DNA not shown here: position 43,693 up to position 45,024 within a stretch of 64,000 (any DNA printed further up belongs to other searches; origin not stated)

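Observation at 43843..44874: Kinase-less PASTA protein in the position where PASTA Ser/Thr kinase (PrkC/PknB) usually sits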

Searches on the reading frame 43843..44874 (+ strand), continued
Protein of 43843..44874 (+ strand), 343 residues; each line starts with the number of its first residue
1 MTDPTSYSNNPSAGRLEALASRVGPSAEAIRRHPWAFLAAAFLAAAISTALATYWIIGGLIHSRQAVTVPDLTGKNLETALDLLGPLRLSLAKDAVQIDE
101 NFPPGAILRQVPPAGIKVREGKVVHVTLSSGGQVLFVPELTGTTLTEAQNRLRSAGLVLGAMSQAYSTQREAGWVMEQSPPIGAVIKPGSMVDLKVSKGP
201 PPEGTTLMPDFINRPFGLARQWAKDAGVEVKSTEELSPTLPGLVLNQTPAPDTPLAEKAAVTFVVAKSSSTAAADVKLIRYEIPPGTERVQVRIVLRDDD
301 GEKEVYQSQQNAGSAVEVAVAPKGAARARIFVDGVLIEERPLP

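Call 20: search_solved_structures(query=A1, max_evalue=0.01, show_alignments=3)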
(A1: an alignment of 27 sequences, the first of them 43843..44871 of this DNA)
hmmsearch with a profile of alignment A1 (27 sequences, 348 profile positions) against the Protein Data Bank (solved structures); distinct sequences matched with E-value up to 0.01: 11.
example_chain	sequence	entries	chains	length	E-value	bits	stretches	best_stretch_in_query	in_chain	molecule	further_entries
3py9_A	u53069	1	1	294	1.8e-33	119.3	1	73-347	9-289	Protein kinase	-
3m9g_A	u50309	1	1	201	4.6e-30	108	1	74-272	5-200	Protein kinase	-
2kui_A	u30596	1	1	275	1.1e-21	80.5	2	70-224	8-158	Serine/threonine-protein kinase pknB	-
5e12_A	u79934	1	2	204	2.9e-13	52.8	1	73-199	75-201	Serine/threonine-protein kinase PknB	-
2kud_A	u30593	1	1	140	2.3e-10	43.3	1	70-202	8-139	Serine/threonine-protein kinase pknB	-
5e10_A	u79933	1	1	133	5.4e-10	42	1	71-202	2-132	Serine/threonine-protein kinase PknB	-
5e0z_A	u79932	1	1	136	6.4e-10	41.8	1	73-199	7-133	Serine/threonine-protein kinase PknB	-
2kuf_A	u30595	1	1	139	6.7e-10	41.7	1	73-199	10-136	Serine/threonine-protein kinase pknB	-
2kue_A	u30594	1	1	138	9.6e-08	34.6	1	73-202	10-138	Serine/threonine-protein kinase pknB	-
3ouv_A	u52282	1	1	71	0.0003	23.1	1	141-203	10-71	Serine/threonine protein kinase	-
2mgv_A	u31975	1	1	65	0.003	19.8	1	141-203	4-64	Bifunctional membrane-associated penicillin-binding protein 1A/1B ponA2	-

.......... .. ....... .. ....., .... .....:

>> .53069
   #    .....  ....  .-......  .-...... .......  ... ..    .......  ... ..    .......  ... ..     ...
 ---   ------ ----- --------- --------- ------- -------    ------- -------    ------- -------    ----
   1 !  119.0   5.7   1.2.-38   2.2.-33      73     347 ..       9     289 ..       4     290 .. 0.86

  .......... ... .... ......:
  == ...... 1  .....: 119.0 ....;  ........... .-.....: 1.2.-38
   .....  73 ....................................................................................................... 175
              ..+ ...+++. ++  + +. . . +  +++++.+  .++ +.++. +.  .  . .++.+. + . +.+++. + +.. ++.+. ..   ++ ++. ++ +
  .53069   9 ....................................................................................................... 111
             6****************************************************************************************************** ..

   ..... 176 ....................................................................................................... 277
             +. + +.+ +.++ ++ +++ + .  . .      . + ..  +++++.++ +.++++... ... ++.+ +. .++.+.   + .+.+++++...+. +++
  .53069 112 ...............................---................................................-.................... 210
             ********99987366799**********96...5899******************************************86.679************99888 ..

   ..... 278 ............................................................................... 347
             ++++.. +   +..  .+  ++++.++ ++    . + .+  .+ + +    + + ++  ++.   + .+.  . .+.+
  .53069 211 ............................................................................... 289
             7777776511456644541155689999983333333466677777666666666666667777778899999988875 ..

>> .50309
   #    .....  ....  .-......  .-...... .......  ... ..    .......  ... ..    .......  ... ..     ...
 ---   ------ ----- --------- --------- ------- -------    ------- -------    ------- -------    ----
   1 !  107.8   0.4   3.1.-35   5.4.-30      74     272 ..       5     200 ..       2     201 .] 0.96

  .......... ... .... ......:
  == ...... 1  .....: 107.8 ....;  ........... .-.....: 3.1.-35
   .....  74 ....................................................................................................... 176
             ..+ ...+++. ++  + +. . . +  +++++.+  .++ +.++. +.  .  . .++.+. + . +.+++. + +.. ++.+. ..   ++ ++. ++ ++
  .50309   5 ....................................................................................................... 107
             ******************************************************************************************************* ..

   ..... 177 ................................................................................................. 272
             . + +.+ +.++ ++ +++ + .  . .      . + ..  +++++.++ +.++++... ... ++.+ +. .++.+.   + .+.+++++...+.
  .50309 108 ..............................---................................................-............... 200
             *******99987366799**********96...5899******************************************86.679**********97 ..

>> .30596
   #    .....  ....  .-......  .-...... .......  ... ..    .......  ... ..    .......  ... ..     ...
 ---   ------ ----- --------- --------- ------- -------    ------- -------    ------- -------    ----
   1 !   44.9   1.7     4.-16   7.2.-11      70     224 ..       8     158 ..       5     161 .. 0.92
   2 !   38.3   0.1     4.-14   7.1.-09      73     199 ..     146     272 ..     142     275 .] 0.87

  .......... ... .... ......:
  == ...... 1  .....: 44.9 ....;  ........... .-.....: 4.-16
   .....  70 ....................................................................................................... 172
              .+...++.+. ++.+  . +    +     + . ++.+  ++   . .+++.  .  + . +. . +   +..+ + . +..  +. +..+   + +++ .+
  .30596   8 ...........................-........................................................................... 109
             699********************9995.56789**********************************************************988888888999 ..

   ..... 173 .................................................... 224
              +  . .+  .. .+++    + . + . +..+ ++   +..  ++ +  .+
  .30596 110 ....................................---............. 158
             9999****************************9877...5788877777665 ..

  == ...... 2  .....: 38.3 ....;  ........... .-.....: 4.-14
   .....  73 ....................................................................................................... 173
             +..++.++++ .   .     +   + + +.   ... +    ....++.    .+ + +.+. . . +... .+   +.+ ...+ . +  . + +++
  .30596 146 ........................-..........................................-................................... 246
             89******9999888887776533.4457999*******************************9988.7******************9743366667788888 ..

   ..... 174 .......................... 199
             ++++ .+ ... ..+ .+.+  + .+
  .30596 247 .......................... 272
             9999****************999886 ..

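Call 21: find_related_loci(query=A1, collection=genome_contigs, flank=8000)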
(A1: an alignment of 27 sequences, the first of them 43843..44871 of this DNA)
Query A1 (343 aa) in genome_contigs; peptide patterns used: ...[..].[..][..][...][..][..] (x = any residue, [..] = any of these).
127 stretches matched a pattern; 111 encode a relative of the query (tblastn E <= 1e-3); the best 80 are kept; 80 distinct loci.
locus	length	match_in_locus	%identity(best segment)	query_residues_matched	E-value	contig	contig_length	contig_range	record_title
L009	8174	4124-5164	93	1-342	0e+0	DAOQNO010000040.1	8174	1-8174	MAG TPA_asm: Elusimicrobiota bacterium isolate AMR_MDS_0494 NODE_4476_length_8174_cov_4.940756, whole genome shotgun seq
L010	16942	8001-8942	58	31-342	1e-117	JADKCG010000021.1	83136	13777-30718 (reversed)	MAG: Elusimicrobia bacterium isolate OdNE_18-Q3-R46-58_BATAC.493 tig00017169-10-824930, whole genome shotgun sequence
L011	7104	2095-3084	54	15-343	2e-112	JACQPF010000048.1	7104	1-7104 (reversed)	MAG: Elusimicrobia bacterium isolate NC_groundwater_1300_Ag_S-0.2um_60_19 S_p2_S4_coassembly_k141_507543, whole genome s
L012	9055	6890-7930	52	2-343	5e-109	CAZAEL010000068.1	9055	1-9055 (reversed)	MAG TPA_asm: uncultured Elusimicrobia sp. isolate binchicken_co130_1 genome assembly, contig: NODE_5432_length_9055_cov_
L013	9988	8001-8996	50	12-342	9e-100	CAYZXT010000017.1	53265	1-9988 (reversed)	MAG TPA_asm: uncultured Elusimicrobia sp. isolate SRP323723_co1_143 genome assembly, contig: NODE_508_length_53265_cov_8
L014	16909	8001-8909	51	40-342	2e-99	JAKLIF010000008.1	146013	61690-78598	MAG: Elusimicrobia bacterium isolate RA.bin80 RA.bin80_8, whole genome shotgun sequence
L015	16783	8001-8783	53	15-277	2e-85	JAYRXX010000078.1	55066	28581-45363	MAG: Elusimicrobiota bacterium isolate EBPR_ori4bin.9 k141_258134, whole genome shotgun sequence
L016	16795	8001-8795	52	1-269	2e-81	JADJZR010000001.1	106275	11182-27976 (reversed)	MAG: Elusimicrobia bacterium isolate Lyne_18-Q3-R50-59_MAXAC.215 tig00006897-10-1060980, whole genome shotgun sequence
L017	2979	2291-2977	49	17-244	2e-72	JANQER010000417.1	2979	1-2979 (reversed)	MAG: Elusimicrobia bacterium isolate PL23a_bin.39 k99_822155, whole genome shotgun sequence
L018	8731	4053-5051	40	12-342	2e-71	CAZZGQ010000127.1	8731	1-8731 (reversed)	MAG TPA_asm: uncultured Elusimicrobia sp. isolate SRP272529_co2_26 genome assembly, contig: NODE_15017_length_8731_cov_1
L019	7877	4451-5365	43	36-342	5e-71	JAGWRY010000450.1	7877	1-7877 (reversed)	MAG: Elusimicrobia bacterium isolate REEB337 k141_4487678, whole genome shotgun sequence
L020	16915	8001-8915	37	38-342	1e-69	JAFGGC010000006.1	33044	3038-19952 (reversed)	MAG: Endomicrobiales bacterium isolate Zod_Metabat.1366 k87_1786584, whole genome shotgun sequence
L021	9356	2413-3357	38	30-340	3e-67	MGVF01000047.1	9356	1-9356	MAG: Elusimicrobia bacterium RIFOXYA2_FULL_50_26 rifoxya2_full_scaffold_2680, whole genome shotgun sequence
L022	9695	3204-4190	41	14-342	1e-66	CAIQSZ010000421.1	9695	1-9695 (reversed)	MAG: uncultured Elusimicrobia bacterium isolate I2_bin-066 genome assembly, contig: bin-066:421/493, whole genome shotgu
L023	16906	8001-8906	39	43-342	8e-67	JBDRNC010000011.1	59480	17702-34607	MAG: Elusimicrobiota bacterium isolate MEGAHIT-group-1.866 k141_8946555, whole genome shotgun sequence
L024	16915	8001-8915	37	37-342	7e-66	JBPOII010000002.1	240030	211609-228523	MAG: Elusimicrobiota bacterium isolate MAG_1018 c_000000466580, whole genome shotgun sequence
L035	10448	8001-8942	35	26-339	3e-62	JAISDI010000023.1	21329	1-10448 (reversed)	MAG: Endomicrobium sp. isolate Gx485_bin123 k119_2955125, whole genome shotgun sequence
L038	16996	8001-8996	36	21-342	2e-61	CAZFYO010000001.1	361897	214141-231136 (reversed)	MAG TPA_asm: uncultured Elusimicrobia sp. isolate SRP342105_co1_313 genome assembly, contig: NODE_14_length_361897_cov_1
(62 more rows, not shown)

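Call 25: predict_structure(alignment_id=A1)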
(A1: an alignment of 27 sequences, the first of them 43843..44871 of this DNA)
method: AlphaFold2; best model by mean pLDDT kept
length: 343 residues; sequences in the alignment: 27
mean_pLDDT: 83.6   pTM: 0.44
mean pLDDT of the five models: 83.6, 83.2, 82.7, 82.4, 81.1
residues with pLDDT >= 90: 125; 70-90: 174; 50-70: 30; < 50: 14
segments of 3 or more residues with pLDDT < 50: 1-10, 271-273
pLDDT, mean of each block of 10 residues (from residue 1): 43 56 54 79 93 88 87 92 91 87 88 92 90 82 94 92 90 93 88 93 85 87 87 80 86 82 77 66 84 89 88 83 86 90 79
secondary structure, 60 per line:
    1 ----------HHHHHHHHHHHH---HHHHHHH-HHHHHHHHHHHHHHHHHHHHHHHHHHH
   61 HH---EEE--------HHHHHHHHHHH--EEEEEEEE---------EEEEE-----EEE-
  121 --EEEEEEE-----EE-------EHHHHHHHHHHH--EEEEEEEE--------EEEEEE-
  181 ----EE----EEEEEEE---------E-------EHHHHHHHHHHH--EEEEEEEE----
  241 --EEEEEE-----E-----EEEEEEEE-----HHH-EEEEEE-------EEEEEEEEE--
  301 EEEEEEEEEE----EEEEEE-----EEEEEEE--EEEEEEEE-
elements in order: H11-22 H26-32 H34-62 E66-68 H77-87 E90-97 E107-111 E117-119 E123-129 H145-155 E158-165 E174-179 E191-197 H216-226 E229-236 E243-248 E260-267 E277-282 E290-298 E301-310 E315-320 E326-332 E335-342

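Call 28: search_protein_families(library=pfam, proteins=[L038:3018-3689:+, L038:3834-6401:+, L038:6458-7243:+, L038:7261-7971:+, L038:8007-9002:+, L038:9013-9696:+, L038:10027-10722:+, L038:1873-3006:-], max_evalue=0.001)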
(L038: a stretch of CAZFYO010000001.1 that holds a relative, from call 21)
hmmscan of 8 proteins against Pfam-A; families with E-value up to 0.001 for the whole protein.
L038:3018-3689:+ (223 aa): 2 families
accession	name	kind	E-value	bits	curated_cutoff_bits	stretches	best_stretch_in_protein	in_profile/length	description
PF04055.27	Radical_SAM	-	1.3e-09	38.9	29.5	1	26-99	4-88/166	Radical SAM superfamily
PF13353.11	Fer4_12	-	5.9e-06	27.1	22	1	10-87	1-78/137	4Fe-4S single cluster domain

L038:3834-6401:+ (855 aa): 4 families
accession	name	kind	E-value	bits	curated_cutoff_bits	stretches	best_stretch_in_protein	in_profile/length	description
PF05226.16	CHASE2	-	1.7e-62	211.8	26.3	1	18-395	3-253/257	CHASE2 domain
PF00069.31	Pkinase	-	1.3e-60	205.5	31.7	1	584-834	1-252/263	Protein kinase domain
PF07714.23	PK_Tyr_Ser-Thr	-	9.1e-41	140.3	23.1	1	585-834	2-249/258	Protein tyrosine and serine/threonine kinase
PF07719.23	TPR_2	-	7.1e-05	23.1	27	0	505-535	3-33/34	Tetratricopeptide repeat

L038:6458-7243:+ (261 aa): 3 families
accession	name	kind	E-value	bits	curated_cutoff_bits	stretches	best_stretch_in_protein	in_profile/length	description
PF13672.11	PP2C_2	-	3.6e-15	56.5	24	1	22-223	9-184/209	Protein phosphatase 2C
PF00481.26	PP2C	-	1.6e-13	51.3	20.3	1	30-252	29-255/255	Protein phosphatase 2C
PF07228.17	SpoIIE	-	0.00014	22.4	25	0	167-258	87-190/192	Stage II sporulation protein E (SpoIIE)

L038:7261-7971:+ (236 aa): 2 families
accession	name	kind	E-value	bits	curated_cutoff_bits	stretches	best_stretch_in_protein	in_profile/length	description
PF00498.31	FHA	-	6.7e-24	84.5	20.7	1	23-85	1-66/67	FHA domain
PF16697.10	Yop-YscD_cpl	-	2.1e-19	70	33.2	2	14-94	10-92/94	Inner membrane component of T3SS, cytoplasmic domain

L038:8007-9002:+ (331 aa): 1 family
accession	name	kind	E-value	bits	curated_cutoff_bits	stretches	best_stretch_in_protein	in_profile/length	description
PF03793.24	PASTA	-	2.3e-43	146.4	23.2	3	42-105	1-64/64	PASTA domain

L038:9013-9696:+ (227 aa): 3 families
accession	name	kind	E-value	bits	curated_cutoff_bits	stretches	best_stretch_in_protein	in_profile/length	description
PF00834.25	Ribul_P_3_epim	-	1.5e-80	269.7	21.1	1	6-202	2-198/198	Ribulose-phosphate 3 epimerase family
PF00977.27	His_biosynth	-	3.1e-05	24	23.6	0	21-117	34-129/228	Histidine biosynthesis protein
PF00215.30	OMPdecase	-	4.7e-05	23.8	27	1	166-214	177-221/221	Orotidine 5'-phosphate decarboxylase / HUMPS family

L038:10027-10722:+ (231 aa): 1 family
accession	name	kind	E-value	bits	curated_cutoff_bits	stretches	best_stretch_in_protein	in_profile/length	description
PF01746.26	tRNA_m1G_MT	-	3.7e-64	216.5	27.3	1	25-225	2-195/195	tRNA (Guanine-1)-methyltransferase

L038:1873-3006:- (377 aa): 4 families
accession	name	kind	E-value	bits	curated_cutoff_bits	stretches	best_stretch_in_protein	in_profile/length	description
PF13484.11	Fer4_16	-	2.8e-20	73.3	30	1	218-280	2-65/66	4Fe-4S double cluster binding domain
PF08331.15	QueG_DUF1730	-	8.9e-19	67.6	25.1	1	83-159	1-77/77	Epoxyqueuosine reductase QueG, DUF1730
PF13513.12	HEAT_EZ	-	0.00017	22.4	27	1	334-376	14-55/55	HEAT-like repeat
PF13237.11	Fer4_10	-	0.00037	20.8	25.5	0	214-230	5-21/53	4Fe-4S dicluster domain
